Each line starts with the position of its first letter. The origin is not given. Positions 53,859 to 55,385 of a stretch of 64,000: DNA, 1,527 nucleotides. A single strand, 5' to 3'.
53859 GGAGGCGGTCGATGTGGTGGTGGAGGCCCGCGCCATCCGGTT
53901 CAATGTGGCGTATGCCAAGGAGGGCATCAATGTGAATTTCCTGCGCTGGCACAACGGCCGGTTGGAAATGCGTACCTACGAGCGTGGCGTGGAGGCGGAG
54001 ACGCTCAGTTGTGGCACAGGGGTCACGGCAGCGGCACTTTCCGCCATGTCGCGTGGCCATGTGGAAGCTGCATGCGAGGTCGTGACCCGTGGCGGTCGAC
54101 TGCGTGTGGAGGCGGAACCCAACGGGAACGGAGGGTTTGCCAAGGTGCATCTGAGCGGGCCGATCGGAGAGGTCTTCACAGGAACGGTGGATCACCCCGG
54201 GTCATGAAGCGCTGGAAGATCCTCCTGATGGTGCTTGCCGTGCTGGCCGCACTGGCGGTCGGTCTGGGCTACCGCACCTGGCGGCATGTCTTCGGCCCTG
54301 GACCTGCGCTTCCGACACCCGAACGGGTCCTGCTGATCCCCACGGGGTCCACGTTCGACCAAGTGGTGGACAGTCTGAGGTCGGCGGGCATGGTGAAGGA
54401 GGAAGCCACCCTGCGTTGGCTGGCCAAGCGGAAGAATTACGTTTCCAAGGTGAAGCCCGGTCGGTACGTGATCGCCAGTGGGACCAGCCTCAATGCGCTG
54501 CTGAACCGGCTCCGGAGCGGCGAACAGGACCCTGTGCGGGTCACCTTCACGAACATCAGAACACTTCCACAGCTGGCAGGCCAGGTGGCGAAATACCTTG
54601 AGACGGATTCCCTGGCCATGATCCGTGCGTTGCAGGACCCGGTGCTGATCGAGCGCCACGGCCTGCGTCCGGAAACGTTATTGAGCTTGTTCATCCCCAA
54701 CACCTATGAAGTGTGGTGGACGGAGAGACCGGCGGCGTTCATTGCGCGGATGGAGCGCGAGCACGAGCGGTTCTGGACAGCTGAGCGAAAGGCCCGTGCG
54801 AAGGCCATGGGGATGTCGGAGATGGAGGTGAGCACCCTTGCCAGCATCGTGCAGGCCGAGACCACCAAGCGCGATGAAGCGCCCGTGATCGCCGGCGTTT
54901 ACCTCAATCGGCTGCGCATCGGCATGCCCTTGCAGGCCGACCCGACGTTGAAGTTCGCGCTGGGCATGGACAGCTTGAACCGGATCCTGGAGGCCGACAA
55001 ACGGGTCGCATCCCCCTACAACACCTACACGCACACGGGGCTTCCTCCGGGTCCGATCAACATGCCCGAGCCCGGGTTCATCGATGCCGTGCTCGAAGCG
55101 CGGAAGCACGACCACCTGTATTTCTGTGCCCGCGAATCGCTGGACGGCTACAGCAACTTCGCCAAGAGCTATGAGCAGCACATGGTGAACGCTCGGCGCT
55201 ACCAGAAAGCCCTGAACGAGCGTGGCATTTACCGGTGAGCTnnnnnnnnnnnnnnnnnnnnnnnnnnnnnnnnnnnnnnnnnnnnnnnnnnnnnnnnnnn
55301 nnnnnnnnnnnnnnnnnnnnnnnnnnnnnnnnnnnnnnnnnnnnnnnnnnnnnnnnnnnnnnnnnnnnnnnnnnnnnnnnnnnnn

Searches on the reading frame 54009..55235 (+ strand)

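Call 22: search_protein_families(library=ncbifam, proteins=[window:54009-55235:+], max_evalue=0.001)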
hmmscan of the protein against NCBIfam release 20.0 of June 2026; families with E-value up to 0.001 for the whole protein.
window:54009-55235:+ (409 aa): 2 families
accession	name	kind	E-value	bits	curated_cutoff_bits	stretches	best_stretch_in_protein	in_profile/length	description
TIGR00247.1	TIGR00247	hypoth_equivalog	1.5e-46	159.1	103.4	1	71-404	6-346/347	endolytic transglycosylase MltG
NF007619.0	PRK10270.1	equivalog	1e-30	106.9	532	1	66-405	1-337/340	cell division protein YceG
